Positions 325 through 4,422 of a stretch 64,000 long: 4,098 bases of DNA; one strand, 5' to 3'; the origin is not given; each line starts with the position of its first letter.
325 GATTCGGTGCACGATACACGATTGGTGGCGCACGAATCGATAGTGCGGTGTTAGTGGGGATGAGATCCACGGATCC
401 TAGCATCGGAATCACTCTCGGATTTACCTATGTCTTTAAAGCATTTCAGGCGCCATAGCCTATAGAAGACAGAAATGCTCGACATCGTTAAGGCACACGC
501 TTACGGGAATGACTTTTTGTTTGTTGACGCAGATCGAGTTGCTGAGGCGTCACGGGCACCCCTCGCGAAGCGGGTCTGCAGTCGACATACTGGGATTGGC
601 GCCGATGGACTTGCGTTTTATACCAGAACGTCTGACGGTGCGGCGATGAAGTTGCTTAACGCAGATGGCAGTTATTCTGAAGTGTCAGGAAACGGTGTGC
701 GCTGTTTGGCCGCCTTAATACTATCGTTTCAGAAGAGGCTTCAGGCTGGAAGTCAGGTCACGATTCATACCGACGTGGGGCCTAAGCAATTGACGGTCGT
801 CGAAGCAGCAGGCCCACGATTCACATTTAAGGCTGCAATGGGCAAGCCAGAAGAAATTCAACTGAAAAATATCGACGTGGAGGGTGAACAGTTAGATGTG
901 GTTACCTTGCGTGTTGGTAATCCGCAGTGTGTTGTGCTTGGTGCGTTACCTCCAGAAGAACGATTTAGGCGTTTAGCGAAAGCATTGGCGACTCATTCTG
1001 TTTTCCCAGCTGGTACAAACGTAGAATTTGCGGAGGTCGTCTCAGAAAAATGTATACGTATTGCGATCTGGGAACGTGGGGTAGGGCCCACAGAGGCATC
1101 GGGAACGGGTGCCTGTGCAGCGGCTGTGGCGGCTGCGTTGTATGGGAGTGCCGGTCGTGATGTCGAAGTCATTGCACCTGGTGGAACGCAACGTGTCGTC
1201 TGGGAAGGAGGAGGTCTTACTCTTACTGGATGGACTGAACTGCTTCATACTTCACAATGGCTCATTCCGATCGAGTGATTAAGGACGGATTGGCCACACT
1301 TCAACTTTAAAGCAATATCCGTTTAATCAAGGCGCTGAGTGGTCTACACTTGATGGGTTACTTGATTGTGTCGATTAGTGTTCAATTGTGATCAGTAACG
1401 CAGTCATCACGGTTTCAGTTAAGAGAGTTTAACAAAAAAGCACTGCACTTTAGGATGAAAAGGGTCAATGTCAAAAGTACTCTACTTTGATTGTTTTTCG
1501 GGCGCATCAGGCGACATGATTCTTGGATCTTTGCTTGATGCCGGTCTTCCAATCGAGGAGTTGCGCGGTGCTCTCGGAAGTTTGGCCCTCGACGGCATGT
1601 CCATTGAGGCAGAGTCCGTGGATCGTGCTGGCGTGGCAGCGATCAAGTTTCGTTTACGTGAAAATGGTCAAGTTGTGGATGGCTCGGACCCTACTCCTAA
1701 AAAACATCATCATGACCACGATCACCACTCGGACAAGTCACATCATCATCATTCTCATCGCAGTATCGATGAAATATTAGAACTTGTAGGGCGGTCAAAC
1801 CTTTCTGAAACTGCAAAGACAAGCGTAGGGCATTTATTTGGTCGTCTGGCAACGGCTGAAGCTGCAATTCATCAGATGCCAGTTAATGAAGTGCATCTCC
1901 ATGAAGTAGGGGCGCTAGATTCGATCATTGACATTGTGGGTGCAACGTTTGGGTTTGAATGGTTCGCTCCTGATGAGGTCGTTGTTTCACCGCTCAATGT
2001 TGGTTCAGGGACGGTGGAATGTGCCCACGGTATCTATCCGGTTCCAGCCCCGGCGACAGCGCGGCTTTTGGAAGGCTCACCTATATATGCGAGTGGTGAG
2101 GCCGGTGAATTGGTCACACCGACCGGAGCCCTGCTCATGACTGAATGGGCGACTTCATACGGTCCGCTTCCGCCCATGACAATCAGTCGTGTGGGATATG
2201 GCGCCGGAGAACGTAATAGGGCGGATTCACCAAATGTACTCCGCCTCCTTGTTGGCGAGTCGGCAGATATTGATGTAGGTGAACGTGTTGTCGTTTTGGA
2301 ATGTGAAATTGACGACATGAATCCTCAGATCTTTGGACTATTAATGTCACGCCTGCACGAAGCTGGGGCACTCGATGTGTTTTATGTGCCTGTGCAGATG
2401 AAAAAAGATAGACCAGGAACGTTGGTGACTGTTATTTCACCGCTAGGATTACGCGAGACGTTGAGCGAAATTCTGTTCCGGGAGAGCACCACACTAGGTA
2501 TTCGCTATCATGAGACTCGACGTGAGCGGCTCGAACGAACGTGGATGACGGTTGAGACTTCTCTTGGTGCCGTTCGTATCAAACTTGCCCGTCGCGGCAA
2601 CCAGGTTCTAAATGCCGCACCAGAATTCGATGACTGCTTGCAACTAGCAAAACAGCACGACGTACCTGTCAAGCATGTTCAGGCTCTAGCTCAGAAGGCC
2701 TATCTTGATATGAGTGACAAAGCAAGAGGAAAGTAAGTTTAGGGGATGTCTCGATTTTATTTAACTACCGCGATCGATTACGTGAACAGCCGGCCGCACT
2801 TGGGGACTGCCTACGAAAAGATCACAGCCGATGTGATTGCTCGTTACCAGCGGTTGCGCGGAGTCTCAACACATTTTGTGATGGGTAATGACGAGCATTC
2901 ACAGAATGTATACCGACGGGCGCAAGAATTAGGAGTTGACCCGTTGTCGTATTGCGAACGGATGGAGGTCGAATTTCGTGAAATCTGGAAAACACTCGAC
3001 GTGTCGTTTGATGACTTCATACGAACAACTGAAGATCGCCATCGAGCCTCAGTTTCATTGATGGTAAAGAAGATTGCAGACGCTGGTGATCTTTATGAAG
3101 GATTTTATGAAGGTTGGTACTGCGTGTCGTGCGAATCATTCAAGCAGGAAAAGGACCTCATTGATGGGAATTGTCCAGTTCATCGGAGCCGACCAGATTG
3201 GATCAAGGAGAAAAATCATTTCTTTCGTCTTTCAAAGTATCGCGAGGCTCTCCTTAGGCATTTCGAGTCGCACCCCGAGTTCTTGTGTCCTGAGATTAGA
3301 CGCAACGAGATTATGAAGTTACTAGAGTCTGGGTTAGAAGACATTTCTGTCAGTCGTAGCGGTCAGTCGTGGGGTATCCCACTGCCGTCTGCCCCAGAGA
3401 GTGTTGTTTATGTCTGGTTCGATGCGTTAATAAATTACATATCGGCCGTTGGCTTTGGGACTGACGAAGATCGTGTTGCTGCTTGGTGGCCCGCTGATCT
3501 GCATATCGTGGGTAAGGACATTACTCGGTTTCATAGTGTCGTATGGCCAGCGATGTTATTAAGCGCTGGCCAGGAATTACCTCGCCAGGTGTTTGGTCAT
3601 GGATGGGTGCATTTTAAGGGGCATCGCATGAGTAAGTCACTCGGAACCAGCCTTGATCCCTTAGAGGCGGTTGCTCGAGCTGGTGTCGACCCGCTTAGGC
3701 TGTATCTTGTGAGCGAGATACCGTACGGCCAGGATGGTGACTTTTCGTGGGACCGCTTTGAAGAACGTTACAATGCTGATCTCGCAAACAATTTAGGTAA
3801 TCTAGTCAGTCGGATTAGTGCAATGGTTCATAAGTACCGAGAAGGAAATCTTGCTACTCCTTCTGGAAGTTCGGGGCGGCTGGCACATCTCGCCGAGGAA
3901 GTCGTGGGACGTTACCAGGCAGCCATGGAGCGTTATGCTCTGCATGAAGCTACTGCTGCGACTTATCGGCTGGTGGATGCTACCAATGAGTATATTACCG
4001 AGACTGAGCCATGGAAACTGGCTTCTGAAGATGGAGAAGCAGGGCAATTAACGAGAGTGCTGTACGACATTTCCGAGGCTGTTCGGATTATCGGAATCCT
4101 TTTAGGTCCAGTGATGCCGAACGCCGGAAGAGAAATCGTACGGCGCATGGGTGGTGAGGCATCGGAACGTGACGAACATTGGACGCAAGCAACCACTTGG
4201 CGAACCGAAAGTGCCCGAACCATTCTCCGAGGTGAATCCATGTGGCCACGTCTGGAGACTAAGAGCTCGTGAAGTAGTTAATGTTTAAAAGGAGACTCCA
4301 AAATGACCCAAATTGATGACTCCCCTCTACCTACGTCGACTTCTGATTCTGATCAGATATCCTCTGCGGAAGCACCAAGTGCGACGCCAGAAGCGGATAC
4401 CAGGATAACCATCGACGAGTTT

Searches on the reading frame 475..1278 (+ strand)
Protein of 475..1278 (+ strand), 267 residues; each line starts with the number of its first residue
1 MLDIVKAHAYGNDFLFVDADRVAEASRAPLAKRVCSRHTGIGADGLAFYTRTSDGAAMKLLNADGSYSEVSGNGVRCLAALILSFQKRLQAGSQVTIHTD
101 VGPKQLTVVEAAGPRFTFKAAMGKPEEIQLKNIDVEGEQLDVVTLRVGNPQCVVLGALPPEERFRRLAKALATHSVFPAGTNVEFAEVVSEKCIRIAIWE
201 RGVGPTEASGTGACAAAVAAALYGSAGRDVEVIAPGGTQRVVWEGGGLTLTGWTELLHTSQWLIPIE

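Call 43: search_protein_families(library=pfam, proteins=[window:475-1278:+], max_evalue=0.00001)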
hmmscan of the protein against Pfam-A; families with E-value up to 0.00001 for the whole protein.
window:475-1278:+ (267 aa): 1 family
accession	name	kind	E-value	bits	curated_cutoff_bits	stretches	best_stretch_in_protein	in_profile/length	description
PF01678.24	DAP_epimerase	-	3.5e-36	124.4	34.7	2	145-244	3-105/121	Diaminopimelate epimerase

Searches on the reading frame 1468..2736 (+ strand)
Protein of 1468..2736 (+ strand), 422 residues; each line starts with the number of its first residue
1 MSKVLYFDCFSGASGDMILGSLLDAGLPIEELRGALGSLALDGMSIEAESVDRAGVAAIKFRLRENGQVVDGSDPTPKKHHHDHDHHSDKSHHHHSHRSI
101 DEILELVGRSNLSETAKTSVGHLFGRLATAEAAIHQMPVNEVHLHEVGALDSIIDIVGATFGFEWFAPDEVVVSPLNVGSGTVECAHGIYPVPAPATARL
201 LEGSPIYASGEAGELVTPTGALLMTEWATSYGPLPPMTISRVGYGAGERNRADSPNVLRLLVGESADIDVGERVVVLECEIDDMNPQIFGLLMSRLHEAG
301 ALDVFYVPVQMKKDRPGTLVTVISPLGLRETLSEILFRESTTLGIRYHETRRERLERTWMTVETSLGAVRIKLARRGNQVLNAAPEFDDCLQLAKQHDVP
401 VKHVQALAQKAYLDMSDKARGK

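Call 43: search_protein_families(library=pfam, proteins=[window:1468-2736:+], max_evalue=0.00001)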
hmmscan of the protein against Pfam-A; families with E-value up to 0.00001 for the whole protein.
window:1468-2736:+ (422 aa): 1 family
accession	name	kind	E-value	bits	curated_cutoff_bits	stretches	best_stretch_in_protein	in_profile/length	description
PF01969.22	Ni_insertion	-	3.7e-138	461.2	22.1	1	5-404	1-374/375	Nickel insertion protein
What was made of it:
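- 1468..2736 (+): larC, the nickel-inserting cyclometallase of nickel-pincer cofactor biosynthesis. It lies 44 kb upstream of X on the same contig and is the likely cofactor supplier for X. PF01969, E = 4e-138 (call 43).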

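Call 46: search_protein_families(library=ncbifam, proteins=[window:1468-2736:+], max_evalue=1e-10)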
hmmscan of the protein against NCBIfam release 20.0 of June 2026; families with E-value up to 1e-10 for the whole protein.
window:1468-2736:+ (422 aa): 2 families
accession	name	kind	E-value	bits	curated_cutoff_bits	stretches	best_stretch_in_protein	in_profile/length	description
TIGR00299.2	nickel_LarC1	equivalog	9.1e-60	201.2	90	1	98-262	1-165/165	nickel pincer cofactor biosynthesis protein LarC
NF052512.1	nickel_LarC2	equivalog_domain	8e-43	145.3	50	1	274-390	1-117/118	nickel pincer cofactor biosynthesis protein LarC2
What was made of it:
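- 1468..2736 (+): TIGR00299 LarC1, 201 bits vs cut-off 90, and LarC2, 145 vs 50 (call 46).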

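Call 48: find_homologous_proteins(query=window:1468-2736:+, max_evalue=1e-30)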
Query window:1468-2736:+ (422 aa): 8000 proteins with E <= 1e-30 among 8000 candidates; the best 120 are listed.
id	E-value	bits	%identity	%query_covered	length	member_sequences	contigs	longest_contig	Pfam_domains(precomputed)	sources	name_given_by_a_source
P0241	1.0e-280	948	100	100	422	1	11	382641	PF01969.23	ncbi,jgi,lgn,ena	-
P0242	1.0e-277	939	99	100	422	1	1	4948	PF01969.23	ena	-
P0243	9.2e-276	932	98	100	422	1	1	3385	PF01969.23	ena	-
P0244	4.4e-274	927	98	100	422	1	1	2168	PF01969.23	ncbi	-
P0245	6.3e-269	910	96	99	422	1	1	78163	PF01969.23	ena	-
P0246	2.3e-264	895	94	100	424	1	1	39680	PF01969.23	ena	-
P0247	7.1e-264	893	95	99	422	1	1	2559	PF01969.23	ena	-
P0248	8.0e-264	893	93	100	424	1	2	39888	PF01969.23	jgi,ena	-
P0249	2.7e-263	891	94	99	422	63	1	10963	PF01969.23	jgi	-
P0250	3.1e-263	891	94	100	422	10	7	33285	PF01969.23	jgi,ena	-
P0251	6.5e-262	887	93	100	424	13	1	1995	PF01969.23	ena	-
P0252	7.1e-260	880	92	100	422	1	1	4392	PF01969.23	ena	-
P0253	1.2e-234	797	94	90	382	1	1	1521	PF01969.23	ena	-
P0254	6.3e-225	765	96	83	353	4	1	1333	PF01969.23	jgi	jgi:uncharacterized protein (TIGR00299 family) protein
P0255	9.8e-186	636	67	98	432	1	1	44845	PF01969.23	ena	-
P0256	1.4e-173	596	64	98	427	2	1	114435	PF01969.23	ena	-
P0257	4.1e-172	591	64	98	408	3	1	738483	PF01969.23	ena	-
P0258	2.2e-171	588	62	98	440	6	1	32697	PF01969.23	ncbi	-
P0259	1.4e-170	586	63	99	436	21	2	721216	PF01969.23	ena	-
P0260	1.9e-170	585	64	98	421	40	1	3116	PF01969.23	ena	-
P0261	1.9e-170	585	62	98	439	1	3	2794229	PF01969.23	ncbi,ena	-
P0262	8.0e-170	583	62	99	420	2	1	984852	PF01969.23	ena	-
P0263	5.1e-168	577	63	98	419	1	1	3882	PF01969.23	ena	-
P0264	1.0e-167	576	63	98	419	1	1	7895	PF01969.23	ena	-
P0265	1.1e-167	576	63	98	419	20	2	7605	PF01969.23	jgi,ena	-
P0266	2.2e-167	575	63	98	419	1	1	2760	PF01969.23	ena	-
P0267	2.2e-167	575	63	98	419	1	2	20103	PF01969.23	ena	-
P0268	2.2e-167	575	63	98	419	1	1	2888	PF01969.23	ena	-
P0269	2.3e-167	575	66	98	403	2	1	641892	PF01969.23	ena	-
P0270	2.8e-167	575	63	98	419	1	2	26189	PF01969.23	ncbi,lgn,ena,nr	ncbi:MAG: nickel pincer cofactor biosynthesis protein LarC [Acidobacteriota bacterium]|nr:nickel pin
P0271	9.0e-167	573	63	98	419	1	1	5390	PF01969.23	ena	-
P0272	1.1e-166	573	63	98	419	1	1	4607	PF01969.23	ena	-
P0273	3.5e-166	571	63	99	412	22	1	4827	PF01969.23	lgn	-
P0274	5.0e-166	571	62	98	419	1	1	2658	PF01969.23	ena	-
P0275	1.2e-165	570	62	98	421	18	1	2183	PF01969.23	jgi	-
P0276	1.6e-165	569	60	98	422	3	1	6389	PF01969.23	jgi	jgi:pyridinium-3,5-bisthiocarboxylic acid mononucleotide nickel chelatase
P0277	1.7e-165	569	63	98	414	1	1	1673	PF01969.23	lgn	-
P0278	2.0e-165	569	60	99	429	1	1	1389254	PF01969.23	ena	-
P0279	2.0e-165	569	60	98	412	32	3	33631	PF01969.23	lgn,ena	-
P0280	3.2e-165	568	64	98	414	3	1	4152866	PF01969.23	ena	-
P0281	7.2e-165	567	60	98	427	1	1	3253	PF01969.23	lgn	-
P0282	7.4e-165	567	60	98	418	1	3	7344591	PF01969.23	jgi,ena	jgi:uncharacterized protein (TIGR00299 family) protein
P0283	9.6e-165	567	62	99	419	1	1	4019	PF01969.23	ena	-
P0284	1.4e-164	566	62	99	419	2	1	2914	PF01969.23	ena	-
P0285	1.5e-164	566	62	98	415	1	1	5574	PF01969.23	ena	-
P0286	2.1e-164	565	61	98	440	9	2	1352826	PF01969.23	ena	-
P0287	2.6e-164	565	62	99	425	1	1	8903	PF01969.23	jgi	jgi:uncharacterized protein (TIGR00299 family) protein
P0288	2.7e-164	565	59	99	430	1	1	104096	PF01969.23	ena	-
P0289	3.2e-164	565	62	99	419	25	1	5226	PF01969.23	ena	-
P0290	5.5e-164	564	61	98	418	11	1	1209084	PF01969.23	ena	-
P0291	7.0e-164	564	62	99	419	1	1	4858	PF01969.23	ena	-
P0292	7.8e-164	563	61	99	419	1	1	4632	PF01969.23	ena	-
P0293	9.6e-164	563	60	98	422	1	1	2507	PF01969.23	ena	-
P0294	2.0e-163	562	61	99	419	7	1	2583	PF01969.23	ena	-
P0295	2.9e-163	562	59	98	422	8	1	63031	PF01969.23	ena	-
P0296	7.4e-163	560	59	98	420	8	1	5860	PF01969.23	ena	-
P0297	9.5e-163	560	61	98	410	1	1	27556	PF01969.23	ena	-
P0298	1.1e-162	560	61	98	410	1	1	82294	PF01969.23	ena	-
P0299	1.2e-162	560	61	98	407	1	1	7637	PF01969.23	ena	-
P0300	1.4e-162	559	59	98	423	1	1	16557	PF01969.23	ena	-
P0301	1.5e-162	559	61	99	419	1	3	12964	PF01969.23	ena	-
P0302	1.7e-162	559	61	99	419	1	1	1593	PF01969.23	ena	-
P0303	2.9e-162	558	61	98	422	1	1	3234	PF01969.23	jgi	jgi:pyridinium-3,5-bisthiocarboxylic acid mononucleotide nickel chelatase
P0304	4.8e-162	558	61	98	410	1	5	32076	PF01969.23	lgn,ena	-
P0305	5.2e-162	557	59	99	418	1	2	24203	PF01969.23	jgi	jgi:uncharacterized protein (TIGR00299 family) protein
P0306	5.4e-162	557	61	98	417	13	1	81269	PF01969.23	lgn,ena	-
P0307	5.9e-162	557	62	98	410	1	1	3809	PF01969.23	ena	-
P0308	8.7e-162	557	59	100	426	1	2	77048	PF01969.23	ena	-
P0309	9.2e-162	557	60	100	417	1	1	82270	PF01969.23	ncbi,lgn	-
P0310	9.2e-162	557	62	98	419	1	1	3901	PF01969.23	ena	-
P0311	9.9e-162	557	61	98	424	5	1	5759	PF01969.23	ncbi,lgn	-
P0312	1.3e-161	556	61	98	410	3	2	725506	PF01969.23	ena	-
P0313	1.4e-161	556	61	98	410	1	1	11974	PF01969.23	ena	-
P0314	2.4e-161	555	59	98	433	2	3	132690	PF01969.23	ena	-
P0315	3.3e-161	555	61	98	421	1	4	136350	PF01969.23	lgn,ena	-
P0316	4.4e-161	554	59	98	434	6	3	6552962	PF01969.23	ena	-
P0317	5.8e-161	554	61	98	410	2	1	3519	PF01969.23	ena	-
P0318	9.7e-161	553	61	98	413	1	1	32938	PF01969.23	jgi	jgi:pyridinium-3,5-bisthiocarboxylic acid mononucleotide nickel chelatase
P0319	1.1e-160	553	61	98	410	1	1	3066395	PF01969.23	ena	-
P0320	1.2e-160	553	61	98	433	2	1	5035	PF01969.23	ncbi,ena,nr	ncbi:MAG TPA: nickel pincer cofactor biosynthesis protein LarC [Vicinamibacterales bacterium]|nr:nic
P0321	1.3e-160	553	61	98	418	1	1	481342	PF01969.23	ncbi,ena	-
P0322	1.5e-160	553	60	98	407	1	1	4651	PF01969.23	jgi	-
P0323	1.6e-160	553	59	98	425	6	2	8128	PF01969.23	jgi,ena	-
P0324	1.7e-160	552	59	98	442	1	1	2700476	PF01969.23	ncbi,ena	-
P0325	2.0e-160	552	61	98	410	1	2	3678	PF01969.23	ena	-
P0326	3.4e-160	552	53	98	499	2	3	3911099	PF01969.23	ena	-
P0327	3.6e-160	551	60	100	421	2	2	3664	PF01969.23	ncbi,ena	-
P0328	4.3e-160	551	61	98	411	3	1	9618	PF01969.23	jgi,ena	-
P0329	4.8e-160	551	60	100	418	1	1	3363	PF01969.23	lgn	-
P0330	5.1e-160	551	58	98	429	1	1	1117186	PF01969.23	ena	-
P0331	8.5e-160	550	60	98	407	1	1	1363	PF01969.23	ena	-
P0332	1.1e-159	550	59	99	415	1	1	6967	PF01969.23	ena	-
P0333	1.3e-159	550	59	98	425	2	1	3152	PF01969.23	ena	-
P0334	1.6e-159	549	60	98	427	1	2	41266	PF01969.23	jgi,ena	-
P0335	1.7e-159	549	62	98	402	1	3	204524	PF01969.23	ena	-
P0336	1.7e-159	549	61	98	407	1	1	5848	PF01969.23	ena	-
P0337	2.0e-159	549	61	100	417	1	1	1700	PF01969.23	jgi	jgi:uncharacterized protein (TIGR00299 family) protein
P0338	2.3e-159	549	60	98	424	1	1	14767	PF01969.23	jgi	jgi:hypothetical protein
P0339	3.0e-159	548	62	98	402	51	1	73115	PF01969.23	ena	-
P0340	3.1e-159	548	59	98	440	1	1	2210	PF01969.23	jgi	jgi:uncharacterized protein (TIGR00299 family) protein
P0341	3.8e-159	548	59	98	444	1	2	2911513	PF01969.23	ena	-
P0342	4.4e-159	548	61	98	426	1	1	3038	PF01969.23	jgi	jgi:uncharacterized protein (TIGR00299 family) protein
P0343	4.5e-159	548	59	98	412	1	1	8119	PF01969.23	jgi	jgi:uncharacterized protein (TIGR00299 family) protein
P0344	4.5e-159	548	62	98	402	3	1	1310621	PF01969.23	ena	-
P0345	4.7e-159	548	59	98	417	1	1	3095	PF01969.23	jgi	jgi:pyridinium-3,5-bisthiocarboxylic acid mononucleotide nickel chelatase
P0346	5.2e-159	548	60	99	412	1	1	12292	PF01969.23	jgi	jgi:uncharacterized protein (TIGR00299 family) protein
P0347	5.3e-159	548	60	99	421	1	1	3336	PF01969.23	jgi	jgi:hypothetical protein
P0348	7.0e-159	547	59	98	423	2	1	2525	PF01969.23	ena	-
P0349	7.4e-159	547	61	98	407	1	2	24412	PF01969.23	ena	-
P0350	9.2e-159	547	60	99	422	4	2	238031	PF01969.23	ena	-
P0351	9.6e-159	547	59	98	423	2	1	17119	PF01969.23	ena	-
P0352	9.9e-159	547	61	98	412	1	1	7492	PF01969.23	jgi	jgi:uncharacterized protein (TIGR00299 family) protein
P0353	1.1e-158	547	61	98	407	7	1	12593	PF01969.23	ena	-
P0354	1.3e-158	546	59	98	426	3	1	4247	PF01969.23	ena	-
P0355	1.3e-158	546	61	100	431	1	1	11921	PF01969.23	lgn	-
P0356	1.4e-158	546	59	99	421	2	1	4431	PF01969.23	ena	-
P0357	1.6e-158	546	60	99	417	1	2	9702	PF01969.23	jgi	-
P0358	1.8e-158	546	55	99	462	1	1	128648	PF01969.23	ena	-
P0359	1.8e-158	546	60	98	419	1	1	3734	PF01969.23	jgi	jgi:hypothetical protein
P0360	1.9e-158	546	61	98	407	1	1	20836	PF01969.23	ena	-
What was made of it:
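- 1468..2736 (+): By contig-length fingerprint it shares contigs with X or with the operon's ThrC in relatives (call 48).
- On TIGR00300 nickel-pincer-nucleotide-dependent ornithine cyclodeaminase: LarC is present on the same contig (calls 43, 46) and in relatives (call 48).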

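Call 51: find_encoding_contigs(protein=P0262, flank=8000, max_places=1)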
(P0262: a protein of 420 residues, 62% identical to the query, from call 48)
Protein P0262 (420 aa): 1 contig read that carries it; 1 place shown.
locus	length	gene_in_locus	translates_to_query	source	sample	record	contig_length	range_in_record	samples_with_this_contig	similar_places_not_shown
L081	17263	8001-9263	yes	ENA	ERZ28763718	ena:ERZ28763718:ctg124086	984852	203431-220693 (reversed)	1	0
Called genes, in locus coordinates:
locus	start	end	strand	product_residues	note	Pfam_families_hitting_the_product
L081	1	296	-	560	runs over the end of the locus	PF00890:FAD_binding_2 (weak), PF01266:DAO, PF12831:FAD_oxidored (weak), PF13450:NAD_binding_8 (weak), PF16901:DAO_C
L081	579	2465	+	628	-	-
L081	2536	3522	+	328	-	PF00534:Glycos_transf_1, PF13692:Glyco_trans_1_4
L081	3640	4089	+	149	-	PF02580:Tyr_Deacylase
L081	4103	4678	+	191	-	PF02517:Rce1-like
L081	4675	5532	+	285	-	-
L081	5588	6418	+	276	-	PF01678:DAP_epimerase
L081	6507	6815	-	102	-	-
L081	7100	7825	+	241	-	PF20582:UPF0758_N, PF14464:Prok-JAB (weak), PF04002:RadC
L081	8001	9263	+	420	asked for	PF01969:Ni_insertion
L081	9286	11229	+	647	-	PF00133:tRNA-synt_1 (weak), PF01406:tRNA-synt_1e (faint), PF09334:tRNA-synt_1g, PF00133:tRNA-synt_1, PF19303:Anticodon_3 (weak), PF01588:tRNA_bind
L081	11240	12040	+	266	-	PF01026:TatD_DNase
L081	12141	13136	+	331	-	PF00348:polyprenyl_synt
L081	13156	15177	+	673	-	PF22745:Nlig-Ia, PF01653:DNA_ligase_aden, PF03120:OB_DNA_ligase, PF03119:DNA_ligase_ZBD, PF14520:HHH_5 (faint), PF12826:HHH_2, PF00533:BRCT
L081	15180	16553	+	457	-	PF00072:Response_reg, PF00158:Sigma54_activat, PF14532:Sigma54_activ_2, PF00004:AAA (weak), PF07726:AAA_3 (weak), PF07728:AAA_5 (weak), PF25601:AAA_lid_14, PF02954:HTH_8 (weak)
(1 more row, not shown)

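Call 52: find_encoding_contigs(protein=P0282, flank=8000, max_places=1)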
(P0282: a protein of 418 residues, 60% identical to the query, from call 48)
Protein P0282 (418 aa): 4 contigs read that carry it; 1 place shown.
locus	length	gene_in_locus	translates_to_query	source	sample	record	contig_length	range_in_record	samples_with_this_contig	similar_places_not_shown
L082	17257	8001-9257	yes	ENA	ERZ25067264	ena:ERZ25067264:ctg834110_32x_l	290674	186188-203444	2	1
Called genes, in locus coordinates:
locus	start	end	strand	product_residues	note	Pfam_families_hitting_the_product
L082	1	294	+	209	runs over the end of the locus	PF09335:VTT_dom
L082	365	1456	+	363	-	PF13641:Glyco_tranf_2_3 (weak), PF00535:Glycos_transf_2, PF10111:Glyco_tranf_2_2 (weak)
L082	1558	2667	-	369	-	PF00155:Aminotran_1_2 (weak), PF01041:DegT_DnrJ_EryC1, PF01053:Cys_Met_Meta_PP (faint)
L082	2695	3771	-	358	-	PF16822:ALGX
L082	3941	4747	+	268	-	PF01171:ATP_bind_3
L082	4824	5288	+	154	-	PF02580:Tyr_Deacylase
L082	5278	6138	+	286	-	-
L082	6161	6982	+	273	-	PF01678:DAP_epimerase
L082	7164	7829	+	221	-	PF20582:UPF0758_N, PF04002:RadC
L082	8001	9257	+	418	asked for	PF01969:Ni_insertion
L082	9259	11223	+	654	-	PF00133:tRNA-synt_1, PF01406:tRNA-synt_1e (weak), PF09334:tRNA-synt_1g, PF00133:tRNA-synt_1, PF19303:Anticodon_3 (weak), PF01588:tRNA_bind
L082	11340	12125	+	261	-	PF01026:TatD_DNase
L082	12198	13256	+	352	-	PF00348:polyprenyl_synt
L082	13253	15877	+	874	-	PF22745:Nlig-Ia, PF01653:DNA_ligase_aden, PF03120:OB_DNA_ligase, PF03119:DNA_ligase_ZBD, PF12826:HHH_2, PF14520:HHH_5, PF12826:HHH_2, PF00533:BRCT, +1 more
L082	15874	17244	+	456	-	PF00072:Response_reg, PF07728:AAA_5 (faint), PF00158:Sigma54_activat, PF14532:Sigma54_activ_2, PF25601:AAA_lid_14, PF02954:HTH_8 (weak)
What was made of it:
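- It shares contigs with X in relatives (call 48) and sits in a conserved housekeeping block (calls 51, 52). larC sits in a core housekeeping block, which suggests a core function (calls 51, 52).
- Tried and rejected: Rejected: it is housekeeping synteny, with radC between the two genes in relatives (calls 51, 52).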

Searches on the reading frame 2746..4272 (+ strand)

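Call 43: search_protein_families(library=pfam, proteins=[window:2746-4272:+], max_evalue=0.00001)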
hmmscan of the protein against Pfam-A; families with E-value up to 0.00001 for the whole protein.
window:2746-4272:+ (508 aa): 5 families
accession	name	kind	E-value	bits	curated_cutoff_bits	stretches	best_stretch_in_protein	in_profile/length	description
PF09334.17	tRNA-synt_1g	-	3.8e-102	342.4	20.1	2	136-357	162-390/391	tRNA synthetases class I (M)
PF00133.28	tRNA-synt_1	-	1.1e-25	90.7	22.7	2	219-332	297-412/414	tRNA synthetases class I (I, L, M and V)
PF01406.26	tRNA-synt_1e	-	1.9e-09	37.7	27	0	13-118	19-123/301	tRNA synthetases class I (C) catalytic domain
PF19303.5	Anticodon_3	-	3.8e-07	30.5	23.5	1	382-481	17-110/152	Anticodon binding domain of methionyl tRNA ligase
PF08264.19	Anticodon_1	-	1.8e-06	28.3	25.1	1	381-488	6-114/148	Anticodon-binding domain of tRNA ligase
